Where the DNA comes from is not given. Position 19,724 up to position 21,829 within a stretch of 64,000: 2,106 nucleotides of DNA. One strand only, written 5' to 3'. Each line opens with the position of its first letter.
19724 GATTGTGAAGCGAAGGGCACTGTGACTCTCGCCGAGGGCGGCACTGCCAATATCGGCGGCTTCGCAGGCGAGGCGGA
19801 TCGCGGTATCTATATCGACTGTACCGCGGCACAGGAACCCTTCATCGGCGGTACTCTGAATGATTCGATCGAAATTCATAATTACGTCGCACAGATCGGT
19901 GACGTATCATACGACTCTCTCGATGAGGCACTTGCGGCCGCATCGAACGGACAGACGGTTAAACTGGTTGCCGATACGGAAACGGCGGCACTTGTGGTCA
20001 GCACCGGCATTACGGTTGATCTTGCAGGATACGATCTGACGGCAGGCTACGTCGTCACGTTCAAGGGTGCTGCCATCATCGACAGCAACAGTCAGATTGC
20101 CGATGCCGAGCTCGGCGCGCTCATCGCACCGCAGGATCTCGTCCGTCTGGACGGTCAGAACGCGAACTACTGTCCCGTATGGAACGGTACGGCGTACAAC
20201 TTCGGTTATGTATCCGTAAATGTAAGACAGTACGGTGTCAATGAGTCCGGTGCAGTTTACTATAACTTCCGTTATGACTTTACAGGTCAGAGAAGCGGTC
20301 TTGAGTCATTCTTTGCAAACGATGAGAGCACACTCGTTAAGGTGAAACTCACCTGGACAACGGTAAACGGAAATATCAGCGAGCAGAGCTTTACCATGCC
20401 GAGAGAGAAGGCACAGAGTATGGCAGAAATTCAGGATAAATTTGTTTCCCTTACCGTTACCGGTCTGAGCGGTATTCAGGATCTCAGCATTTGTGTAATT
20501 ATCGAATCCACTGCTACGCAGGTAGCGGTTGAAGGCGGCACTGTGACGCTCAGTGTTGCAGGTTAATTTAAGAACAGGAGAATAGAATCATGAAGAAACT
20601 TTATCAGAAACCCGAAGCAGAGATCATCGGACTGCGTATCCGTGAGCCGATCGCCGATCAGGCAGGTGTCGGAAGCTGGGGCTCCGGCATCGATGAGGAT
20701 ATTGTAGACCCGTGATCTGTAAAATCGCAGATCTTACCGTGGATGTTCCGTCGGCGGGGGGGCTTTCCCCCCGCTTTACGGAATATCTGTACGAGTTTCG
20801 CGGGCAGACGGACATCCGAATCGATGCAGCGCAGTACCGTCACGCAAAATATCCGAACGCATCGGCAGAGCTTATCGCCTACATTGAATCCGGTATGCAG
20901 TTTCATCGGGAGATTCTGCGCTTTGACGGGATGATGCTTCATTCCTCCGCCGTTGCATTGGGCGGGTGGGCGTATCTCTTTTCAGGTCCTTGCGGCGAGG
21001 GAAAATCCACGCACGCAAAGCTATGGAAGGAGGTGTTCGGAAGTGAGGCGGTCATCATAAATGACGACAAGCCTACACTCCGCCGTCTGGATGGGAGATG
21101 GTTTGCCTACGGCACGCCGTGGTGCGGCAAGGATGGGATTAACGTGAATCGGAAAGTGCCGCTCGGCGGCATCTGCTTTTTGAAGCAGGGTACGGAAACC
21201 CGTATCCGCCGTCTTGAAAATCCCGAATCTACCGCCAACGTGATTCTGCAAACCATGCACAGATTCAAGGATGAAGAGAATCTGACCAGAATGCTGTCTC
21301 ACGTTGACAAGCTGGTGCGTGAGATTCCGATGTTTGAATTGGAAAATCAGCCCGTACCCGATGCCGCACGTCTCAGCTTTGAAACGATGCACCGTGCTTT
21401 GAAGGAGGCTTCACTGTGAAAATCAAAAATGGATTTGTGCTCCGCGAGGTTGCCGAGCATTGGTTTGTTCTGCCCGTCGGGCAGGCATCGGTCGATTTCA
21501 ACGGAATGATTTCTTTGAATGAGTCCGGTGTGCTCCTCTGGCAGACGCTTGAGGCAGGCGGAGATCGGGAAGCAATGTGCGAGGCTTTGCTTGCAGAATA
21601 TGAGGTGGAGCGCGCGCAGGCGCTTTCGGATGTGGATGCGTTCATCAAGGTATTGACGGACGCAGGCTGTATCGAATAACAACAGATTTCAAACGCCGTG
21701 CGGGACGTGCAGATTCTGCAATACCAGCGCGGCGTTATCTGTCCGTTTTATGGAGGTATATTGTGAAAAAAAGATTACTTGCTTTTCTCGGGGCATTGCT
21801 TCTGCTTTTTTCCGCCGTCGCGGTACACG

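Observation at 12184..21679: Complete HprK-related kinase / PqqD / PF14907 nucleotidyltransferase triad wrapped around a giant secreted protein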

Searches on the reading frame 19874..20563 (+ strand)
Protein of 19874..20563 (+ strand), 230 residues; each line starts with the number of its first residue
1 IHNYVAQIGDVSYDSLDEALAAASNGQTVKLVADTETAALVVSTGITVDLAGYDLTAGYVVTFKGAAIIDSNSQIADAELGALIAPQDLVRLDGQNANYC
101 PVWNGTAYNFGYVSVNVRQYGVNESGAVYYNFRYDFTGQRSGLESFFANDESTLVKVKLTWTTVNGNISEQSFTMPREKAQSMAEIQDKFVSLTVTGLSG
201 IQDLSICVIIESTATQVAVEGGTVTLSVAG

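Call 38: find_homologous_proteins(query=window:19874-20563:+, max_evalue=0.001)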
Query window:19874-20563:+: 1225 candidates shared short words with the query, none scored E <= 0.001.

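Call 45: search_solved_structures(query=A3, max_evalue=1)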
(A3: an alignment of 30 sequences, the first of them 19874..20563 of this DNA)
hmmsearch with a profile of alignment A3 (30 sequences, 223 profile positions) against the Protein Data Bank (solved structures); distinct sequences matched with E-value up to 1: 8.
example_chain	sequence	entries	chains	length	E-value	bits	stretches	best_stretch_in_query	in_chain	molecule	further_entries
6qdv_J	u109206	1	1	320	0.25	14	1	76-143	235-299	Pleiotropic regulator 1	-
4yvd_A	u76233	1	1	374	0.31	13.7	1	76-144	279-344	Pleiotropic regulator 1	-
7dh6_A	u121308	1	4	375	0.31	13.7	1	76-144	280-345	Pleiotropic regulator 1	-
4pql_A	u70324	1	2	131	0.34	13.6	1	133-185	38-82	Truncated replication protein RepA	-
4pt7_A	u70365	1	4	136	0.36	13.5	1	133-185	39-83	Replication initiator A family protein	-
5kbj_A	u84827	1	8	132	0.36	13.5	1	133-185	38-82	Replication initiator A, N-terminal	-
2mbl_A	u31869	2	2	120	0.44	13.2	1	144-182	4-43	Top7 Fold Protein Top7m13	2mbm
5xjc_T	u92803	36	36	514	0.5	13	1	76-143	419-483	Pleiotropic regulator 1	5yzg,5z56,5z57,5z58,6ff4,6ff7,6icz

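Call 57: find_homologous_proteins(query=A3, max_evalue=0.001)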
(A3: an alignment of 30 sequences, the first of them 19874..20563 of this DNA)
Query A3 (30 sequences) (230 aa, profile of the alignment): 3 proteins with E <= 0.001 among 7888 candidates.
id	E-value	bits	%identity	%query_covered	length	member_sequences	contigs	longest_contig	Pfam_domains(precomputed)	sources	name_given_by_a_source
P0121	1.5e-8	52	45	28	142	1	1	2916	-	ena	-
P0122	9.1e-8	50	43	23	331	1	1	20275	-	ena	-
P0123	5.0e-4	38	49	14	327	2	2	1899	-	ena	-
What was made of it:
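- Tried and rejected: CTD homolog search. find_homologous_proteins with the CTD alone returned nothing, and with a 30-sequence CTD profile returned only 3 weak short hits (calls 38, 57).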

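Call 62: predict_structure(protein=window:19874-20563:+)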
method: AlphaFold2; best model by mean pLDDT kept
length: 230 residues; sequences in the alignment: 1
mean_pLDDT: 45.8   pTM: 0.37
mean pLDDT of the five models: 45.8, 39.9, 36.8, 35.9, 35.4
residues with pLDDT >= 90: 0; 70-90: 11; 50-70: 73; < 50: 146
segments of 3 or more residues with pLDDT < 50: 1-4, 34-45, 52-119, 126-133, 135-146, 181-200, 212-230
pLDDT, mean of each block of 10 residues (from residue 1): 58 70 65 47 49 42 36 32 30 29 29 45 49 46 49 58 61 57 37 41 52 39 32
secondary structure, 60 per line:
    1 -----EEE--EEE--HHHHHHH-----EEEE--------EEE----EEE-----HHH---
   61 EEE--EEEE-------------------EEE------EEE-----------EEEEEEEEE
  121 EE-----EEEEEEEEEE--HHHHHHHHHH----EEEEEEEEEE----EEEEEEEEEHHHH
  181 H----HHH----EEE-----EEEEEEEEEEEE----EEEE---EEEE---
elements in order: E6-8 E11-13 H16-22 E28-31 E40-42 E47-49 E61-63 E66-69 E89-91 E98-100 E112-122 E128-137 H140-149 E154-163 E168-176 H177-181 E193-195 E201-212 E217-220 E224-227
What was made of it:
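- The CTD fold could not be obtained: the single-sequence AF2 model has pLDDT 46 (call 62).
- Tried and rejected: The single-sequence model was too poor (pLDDT 45.8) to fold-search (call 62), so the CTD fold is unknown.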

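Call 72: search_protein_representatives(protein=window:19874-20563:+)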
Query: 230 residues. Proteins with E-value up to 0.001 (for the whole library): 1644; up to 1e-10: 498; up to 1e-30: 18. The best 150 are listed.
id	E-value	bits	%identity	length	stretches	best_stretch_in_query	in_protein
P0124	4.0e-95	333.5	45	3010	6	5-229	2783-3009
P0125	1.7e-73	262.9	47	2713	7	13-229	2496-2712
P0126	4.7e-49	183.0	36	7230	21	4-135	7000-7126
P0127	7.6e-41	156.2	36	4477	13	12-181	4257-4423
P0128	8.6e-38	146.2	40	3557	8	3-213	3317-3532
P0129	1.2e-36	142.5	38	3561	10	12-215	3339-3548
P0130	3.7e-36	140.9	38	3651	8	3-214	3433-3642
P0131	6.5e-36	140.1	38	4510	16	4-62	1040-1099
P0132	1.4e-34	135.8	36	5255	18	5-148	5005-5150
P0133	3.9e-34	134.3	34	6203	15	3-140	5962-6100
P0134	2.2e-33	131.8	35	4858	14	11-213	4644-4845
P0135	8.1e-33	130.0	43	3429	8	4-58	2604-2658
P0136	1.1e-32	129.6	39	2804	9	5-57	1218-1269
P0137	3.3e-32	128.0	35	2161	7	5-177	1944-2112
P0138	7.0e-32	126.9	32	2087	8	12-201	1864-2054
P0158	2.5e-25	105.5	32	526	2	5-173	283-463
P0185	5.9e-23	97.8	34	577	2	5-210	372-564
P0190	1.1e-22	96.9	37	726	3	3-213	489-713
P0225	2.4e-20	89.2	35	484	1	5-214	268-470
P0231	6.7e-20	87.8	35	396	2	9-215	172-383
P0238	2.1e-19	86.2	37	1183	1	2-220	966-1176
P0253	1.7e-18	83.2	32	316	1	3-219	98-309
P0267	8.0e-18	81.0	33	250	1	3-214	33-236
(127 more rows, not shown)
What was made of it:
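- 19874..20563 (+): Conserved ~230-aa C-terminal domain (CTD) of the giant protein. This is the feature that co-occurs with the peptide. 1644 representatives at E<=1e-3 (call 72).
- Tried and rejected: The full HMMER representative search did (call 72).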

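Call 73: find_encoding_contigs(protein=P0225, flank=6000, max_places=3)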
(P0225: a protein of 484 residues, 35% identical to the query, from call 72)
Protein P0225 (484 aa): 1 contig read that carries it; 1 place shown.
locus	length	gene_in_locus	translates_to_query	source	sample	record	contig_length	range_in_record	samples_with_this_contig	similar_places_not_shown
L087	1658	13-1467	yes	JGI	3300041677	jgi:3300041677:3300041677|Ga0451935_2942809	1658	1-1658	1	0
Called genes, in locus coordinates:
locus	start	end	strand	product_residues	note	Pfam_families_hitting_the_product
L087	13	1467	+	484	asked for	-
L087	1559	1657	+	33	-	?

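Call 75: find_encoding_contigs(protein=P0158, flank=7000, max_places=3)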
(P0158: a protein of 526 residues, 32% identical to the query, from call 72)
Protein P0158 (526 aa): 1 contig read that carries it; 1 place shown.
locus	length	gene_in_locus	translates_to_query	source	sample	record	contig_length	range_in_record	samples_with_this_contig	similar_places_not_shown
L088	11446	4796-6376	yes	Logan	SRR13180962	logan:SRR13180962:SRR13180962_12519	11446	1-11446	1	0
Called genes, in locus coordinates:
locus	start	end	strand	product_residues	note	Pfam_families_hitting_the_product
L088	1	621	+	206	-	?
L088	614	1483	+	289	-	-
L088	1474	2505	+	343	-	-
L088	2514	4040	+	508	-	-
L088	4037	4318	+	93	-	-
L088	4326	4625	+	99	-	-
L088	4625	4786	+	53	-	-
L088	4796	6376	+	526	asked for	-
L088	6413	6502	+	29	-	-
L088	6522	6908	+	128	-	-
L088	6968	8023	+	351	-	PF01510:Amidase_2, PF05036:SPOR, PF01471:PG_binding_1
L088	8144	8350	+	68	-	PF02146:SIR2 (weak)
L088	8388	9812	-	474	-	PF00239:Resolvase, PF13408:Zn_ribbon_recom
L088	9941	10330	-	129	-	PF14020:DUF4236, PF05154:TM2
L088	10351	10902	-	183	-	-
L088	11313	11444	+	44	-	?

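Call 76: find_encoding_contigs(protein=P0253, flank=7000, max_places=3)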
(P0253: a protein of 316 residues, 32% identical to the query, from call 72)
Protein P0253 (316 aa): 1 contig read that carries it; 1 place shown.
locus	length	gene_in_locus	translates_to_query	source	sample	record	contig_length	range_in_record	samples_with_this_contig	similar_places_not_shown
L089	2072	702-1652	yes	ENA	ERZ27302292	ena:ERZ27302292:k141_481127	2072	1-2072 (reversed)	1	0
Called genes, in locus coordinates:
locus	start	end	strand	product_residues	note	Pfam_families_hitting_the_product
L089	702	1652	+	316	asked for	-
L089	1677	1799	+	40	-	-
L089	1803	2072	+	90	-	?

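Call 77: find_encoding_contigs(protein=P0238, flank=7000, max_places=3)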
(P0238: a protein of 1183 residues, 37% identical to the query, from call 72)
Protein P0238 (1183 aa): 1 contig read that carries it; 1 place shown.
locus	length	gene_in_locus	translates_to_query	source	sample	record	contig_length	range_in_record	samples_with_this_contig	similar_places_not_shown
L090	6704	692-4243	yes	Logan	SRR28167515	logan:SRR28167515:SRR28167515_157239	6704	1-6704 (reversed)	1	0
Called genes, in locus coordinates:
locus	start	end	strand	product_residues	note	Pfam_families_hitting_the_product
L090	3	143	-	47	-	?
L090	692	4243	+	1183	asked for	-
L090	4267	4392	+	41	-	-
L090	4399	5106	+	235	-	PF27840:ScmC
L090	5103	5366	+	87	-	PF05402:PqqD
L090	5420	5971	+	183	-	-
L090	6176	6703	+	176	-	?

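Call 79: find_encoding_contigs(protein=P0267, flank=7000, max_places=2)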
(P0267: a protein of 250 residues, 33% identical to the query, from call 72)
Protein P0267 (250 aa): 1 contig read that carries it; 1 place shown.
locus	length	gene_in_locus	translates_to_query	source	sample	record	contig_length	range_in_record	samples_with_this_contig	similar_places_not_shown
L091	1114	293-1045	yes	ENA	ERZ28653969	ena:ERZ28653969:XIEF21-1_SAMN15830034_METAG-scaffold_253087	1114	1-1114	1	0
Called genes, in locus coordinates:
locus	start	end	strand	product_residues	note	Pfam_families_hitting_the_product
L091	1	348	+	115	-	?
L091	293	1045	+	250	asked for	-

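Call 80: find_encoding_contigs(protein=P0231, flank=7000, max_places=2)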
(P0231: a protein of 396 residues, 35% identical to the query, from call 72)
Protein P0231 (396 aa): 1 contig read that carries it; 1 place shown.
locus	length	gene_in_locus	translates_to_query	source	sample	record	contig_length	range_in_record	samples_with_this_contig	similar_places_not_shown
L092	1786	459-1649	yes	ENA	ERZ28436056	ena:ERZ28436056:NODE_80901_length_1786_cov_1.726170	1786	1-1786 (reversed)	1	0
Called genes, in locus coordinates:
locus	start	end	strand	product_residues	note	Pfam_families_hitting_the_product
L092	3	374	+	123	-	?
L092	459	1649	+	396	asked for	-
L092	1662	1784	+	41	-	?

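Call 81: find_encoding_contigs(protein=P0190, flank=7000, max_places=2)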
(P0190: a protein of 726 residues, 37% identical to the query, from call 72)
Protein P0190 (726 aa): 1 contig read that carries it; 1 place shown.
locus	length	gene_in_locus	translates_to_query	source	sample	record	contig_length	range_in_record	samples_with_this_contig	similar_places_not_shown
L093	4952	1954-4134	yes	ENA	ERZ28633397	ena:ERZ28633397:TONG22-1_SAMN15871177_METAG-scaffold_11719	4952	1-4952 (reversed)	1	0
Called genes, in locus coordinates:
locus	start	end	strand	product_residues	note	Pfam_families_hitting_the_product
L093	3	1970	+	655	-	?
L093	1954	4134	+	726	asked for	-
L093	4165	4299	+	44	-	-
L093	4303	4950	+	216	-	?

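Call 82: find_encoding_contigs(protein=P0185, flank=7000, max_places=2)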
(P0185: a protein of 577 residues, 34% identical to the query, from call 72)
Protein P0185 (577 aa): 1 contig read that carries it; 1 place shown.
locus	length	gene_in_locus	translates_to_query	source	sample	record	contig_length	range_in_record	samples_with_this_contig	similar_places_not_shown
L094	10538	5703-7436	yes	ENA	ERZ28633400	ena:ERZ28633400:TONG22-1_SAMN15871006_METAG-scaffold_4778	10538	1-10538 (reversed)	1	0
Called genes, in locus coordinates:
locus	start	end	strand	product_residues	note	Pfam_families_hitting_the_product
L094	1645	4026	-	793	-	-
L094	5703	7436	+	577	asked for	-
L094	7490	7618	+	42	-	-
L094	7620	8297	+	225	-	-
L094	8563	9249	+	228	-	-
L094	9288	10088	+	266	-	PF02706:Wzz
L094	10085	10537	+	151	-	?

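Call 107: search_dna_similar(query=window:19874-20563:+, collection=phages, mode=protein, max_evalue=0.001, max_rows=15)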
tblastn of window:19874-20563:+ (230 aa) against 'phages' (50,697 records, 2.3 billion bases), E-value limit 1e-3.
No match.

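Call 109: search_dna_similar(query=P0158, collection=phages, mode=protein, max_evalue=0.001, max_rows=15)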
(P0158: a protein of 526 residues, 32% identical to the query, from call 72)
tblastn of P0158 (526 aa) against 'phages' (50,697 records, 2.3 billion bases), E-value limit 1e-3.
No match.

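Call 110: find_related_loci(query=P0158, collection=viral_contigs, flank=6000)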
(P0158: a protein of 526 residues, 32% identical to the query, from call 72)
Query P0158 (526 aa) in viral_contigs; peptide patterns used: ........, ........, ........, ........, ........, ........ (x = any residue, [..] = any of these).
12 stretches matched a pattern, but none encodes a relative of the query by tblastn (E <= 1e-3).
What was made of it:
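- The phage example is a single contig, with no match in phage collections (calls 107, 109, 110).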

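Call 111: search_protein_families(library=phrogs, proteins=[L088:1-621:+, L088:614-1483:+, L088:1474-2505:+, L088:2514-4040:+, L088:4037-4318:+, L088:4326-4625:+, L088:4796-6376:+, L088:6522-6908:+, L088:6968-8023:+, window:19874-20563:+], max_evalue=0.001)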
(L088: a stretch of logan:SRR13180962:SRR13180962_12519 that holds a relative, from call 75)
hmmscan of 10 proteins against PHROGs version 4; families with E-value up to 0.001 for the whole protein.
L088:1-621:+ (206 aa): 12 families
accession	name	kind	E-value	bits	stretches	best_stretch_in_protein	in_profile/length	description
phrog_1535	-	tail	1.6e-27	97.2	1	19-201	958-1132/1152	tail length tape measure protein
phrog_991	-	tail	2.4e-19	69.5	1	9-204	742-909/1966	tail length tape measure protein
phrog_15478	-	tail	6.4e-17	62.4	1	19-184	258-429/456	tail length tape measure protein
phrog_3981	-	tail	2.2e-12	47.8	1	15-156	377-525/584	tail length tape measure protein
phrog_12798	-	tail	5.4e-09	35.8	1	28-97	410-474/1031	tail length tape measure protein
phrog_167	-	tail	1.2e-08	34.2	1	19-96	930-1006/1555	tail length tape measure protein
phrog_1272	-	tail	2.2e-08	33.3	1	31-129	1030-1103/1606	tail length tape measure protein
phrog_34082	-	tail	3.8e-08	33.5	1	64-146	449-530/579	tail length tape measure protein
phrog_4200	-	tail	1.1e-07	31.8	1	19-160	496-628/732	tail length tape measure protein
phrog_30543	-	tail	1.9e-05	23.7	1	58-144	847-936/1167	tail length tape measure protein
phrog_8927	-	tail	7.3e-05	22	1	1-154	797-954/1619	tail length tape measure protein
phrog_305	-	tail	0.00039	20.1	1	31-97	552-616/1001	tail length tape measure protein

L088:614-1483:+ (289 aa): 1 family
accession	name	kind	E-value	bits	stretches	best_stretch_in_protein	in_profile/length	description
phrog_33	-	tail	8e-05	22.8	1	28-246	66-244/651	distal tail protein Dit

L088:1474-2505:+ (343 aa): 1 family
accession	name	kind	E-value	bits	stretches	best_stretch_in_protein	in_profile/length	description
phrog_538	-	tail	1.3e-30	107.6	1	29-342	52-374/684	minor tail protein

L088:2514-4040:+ (508 aa): 3 families
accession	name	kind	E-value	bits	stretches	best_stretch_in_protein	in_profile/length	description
phrog_9994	-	unknown function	8.9e-32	111.7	1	6-189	3-186/294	-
phrog_13141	-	unknown function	7e-29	102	1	6-172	5-169/297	-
phrog_25635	-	unknown function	8.8e-25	88.6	1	6-169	3-159/319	-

L088:4037-4318:+ (93 aa): 1 family
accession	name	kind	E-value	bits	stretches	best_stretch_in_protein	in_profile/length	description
phrog_1863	-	unknown function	7e-15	55.7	1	6-85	4-93/97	-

L088:4326-4625:+ (99 aa): 1 family
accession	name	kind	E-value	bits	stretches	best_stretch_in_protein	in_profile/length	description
phrog_15594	-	unknown function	1.9e-27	96.5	1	1-99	1-99/99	-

L088:4796-6376:+ (526 aa): 0 families

L088:6522-6908:+ (128 aa): 2 families
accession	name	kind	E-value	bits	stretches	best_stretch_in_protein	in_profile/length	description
phrog_36209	-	lysis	5.6e-07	30.8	1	30-127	45-142/162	holin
phrog_13712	-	lysis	1.2e-06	29.7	1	1-126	4-129/175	holin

L088:6968-8023:+ (351 aa): 23 families
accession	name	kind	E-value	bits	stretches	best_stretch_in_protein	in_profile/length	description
phrog_7698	-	lysis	3.7e-56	192.2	1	1-229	1-219/316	endolysin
phrog_20388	-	lysis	1.7e-52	180.1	1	1-263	184-458/527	endolysin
phrog_1493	-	lysis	6.9e-33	115.4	1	17-349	28-306/394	endolysin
phrog_19265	-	unknown function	4.7e-26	93.1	1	19-156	19-150/293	-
phrog_1794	-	lysis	4.4e-24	86.5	1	2-184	31-212/336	amidase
phrog_14048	-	lysis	2.2e-23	84.4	1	22-175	26-180/305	endolysin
phrog_833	-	lysis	3.9e-22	80.3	1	15-203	22-208/294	endolysin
phrog_2649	-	lysis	5.6e-18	66.7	1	256-350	139-237/261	endolysin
phrog_17214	-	lysis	9.3e-13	49.5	1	204-350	222-314/322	endolysin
phrog_1224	-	head and packaging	3.4e-11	44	1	284-348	3-64/438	endolysin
phrog_880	-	lysis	9.4e-11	42.7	1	255-348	336-431/435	endolysin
phrog_15001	-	lysis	7e-10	39.5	1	71-259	98-291/367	endolysin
phrog_23582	-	unknown function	2.9e-09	37.5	1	21-183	379-546/565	-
phrog_6707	-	lysis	7.5e-08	32.6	1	266-346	160-240/311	endolysin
phrog_1512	-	lysis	9.3e-08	33.4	1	268-348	160-242/314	endolysin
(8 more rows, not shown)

window:19874-20563:+ (230 aa): 0 families

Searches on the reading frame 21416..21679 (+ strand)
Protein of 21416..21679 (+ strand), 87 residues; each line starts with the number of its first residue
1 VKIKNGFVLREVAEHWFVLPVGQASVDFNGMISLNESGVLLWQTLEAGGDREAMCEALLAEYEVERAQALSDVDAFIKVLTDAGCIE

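Call 8: search_protein_families(library=pfam, proteins=[window:21416-21679:+], max_evalue=0.01)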
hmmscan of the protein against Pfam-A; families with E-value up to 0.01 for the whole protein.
window:21416-21679:+ (87 aa): 1 family
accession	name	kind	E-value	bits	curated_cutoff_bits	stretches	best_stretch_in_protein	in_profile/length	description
PF05402.18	PqqD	-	2.2e-17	63.6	23.4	1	16-86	2-67/67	Coenzyme PQQ synthesis protein D (PqqD)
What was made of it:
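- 21416..21679 (+): Discrete PqqD/RRE leader-binding protein (LppB-like). PF05402 E 2.2e-17 (call 8).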

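Call 9: search_protein_families(library=ncbifam, proteins=[window:21416-21679:+], max_evalue=0.01)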
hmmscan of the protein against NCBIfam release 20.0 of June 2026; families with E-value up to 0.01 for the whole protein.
window:21416-21679:+ (87 aa): 5 families
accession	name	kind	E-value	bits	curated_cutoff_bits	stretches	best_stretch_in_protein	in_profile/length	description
NF033530.1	lasso_PqqD_Strm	exception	4.1e-10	39.7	70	1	33-84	25-76/78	lasso peptide biosynthesis PqqD family chaperone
NF033536.1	lasso_PqqD_Bac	exception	1.1e-05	25.5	80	1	34-86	34-86/88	lasso peptide biosynthesis PqqD family chaperone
TIGR04302.1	geo_PqqD_fam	equivalog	2.2e-05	24.9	100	1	30-86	45-100/102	GeoRSP system PqqD family peptide chaperone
TIGR03859.1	PQQ_PqqD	equivalog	0.00071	19.4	46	1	30-86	25-80/81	pyrroloquinoline quinone biosynthesis peptide chaperone PqqD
TIGR04248.1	SCM_PqqD_rel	equivalog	0.00094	19.4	100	1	7-85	6-80/84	SynChlorMet cassette protein ScmD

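Call 60: search_solved_structures(query=window:21416-21676:+, max_evalue=1, show_alignments=3)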
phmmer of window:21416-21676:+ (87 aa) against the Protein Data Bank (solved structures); distinct sequences matched with E-value up to 1: 4.
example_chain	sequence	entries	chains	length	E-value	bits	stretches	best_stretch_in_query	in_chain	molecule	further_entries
5v1u_A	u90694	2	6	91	0.0041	20.9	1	32-83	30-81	TbiB1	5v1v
6jx3_B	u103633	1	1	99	0.016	19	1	33-84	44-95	TfuB1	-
9x90_B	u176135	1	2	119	0.25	15.2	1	28-83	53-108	Lasso peptide biosynthesis PqqD family chaperone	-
9x8z_B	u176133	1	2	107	0.41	14.6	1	27-86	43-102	PqqD family protein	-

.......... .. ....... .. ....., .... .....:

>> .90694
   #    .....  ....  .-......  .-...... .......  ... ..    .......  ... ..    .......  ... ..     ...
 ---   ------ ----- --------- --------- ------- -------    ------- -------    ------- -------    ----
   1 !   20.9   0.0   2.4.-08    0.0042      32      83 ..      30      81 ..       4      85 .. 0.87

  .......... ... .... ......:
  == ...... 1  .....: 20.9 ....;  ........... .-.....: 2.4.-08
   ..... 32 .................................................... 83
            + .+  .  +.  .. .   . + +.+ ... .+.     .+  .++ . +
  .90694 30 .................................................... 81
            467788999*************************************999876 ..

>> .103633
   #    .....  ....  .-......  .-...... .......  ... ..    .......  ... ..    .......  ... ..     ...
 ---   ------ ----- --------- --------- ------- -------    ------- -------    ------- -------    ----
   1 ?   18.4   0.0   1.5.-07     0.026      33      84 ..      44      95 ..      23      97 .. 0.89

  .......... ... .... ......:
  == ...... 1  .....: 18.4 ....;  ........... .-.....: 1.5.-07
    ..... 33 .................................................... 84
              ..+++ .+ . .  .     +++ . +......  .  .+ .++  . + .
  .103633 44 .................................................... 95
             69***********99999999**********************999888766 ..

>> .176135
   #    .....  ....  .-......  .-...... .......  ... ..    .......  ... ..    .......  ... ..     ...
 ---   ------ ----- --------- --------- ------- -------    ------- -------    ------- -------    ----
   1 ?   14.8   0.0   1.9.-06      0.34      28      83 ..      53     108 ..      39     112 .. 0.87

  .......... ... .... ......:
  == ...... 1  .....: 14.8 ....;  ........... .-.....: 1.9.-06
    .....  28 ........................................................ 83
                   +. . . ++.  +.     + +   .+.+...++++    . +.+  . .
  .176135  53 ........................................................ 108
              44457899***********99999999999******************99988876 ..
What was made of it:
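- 21416..21679 (+): Nearest PDB hits are lasso B1 proteins and LppB/PbaB1 (call 60).
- The RRE is not closer to LppB than to lasso B1 proteins (call 60). The nearest solved RREs are lasso B1 proteins (call 60).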
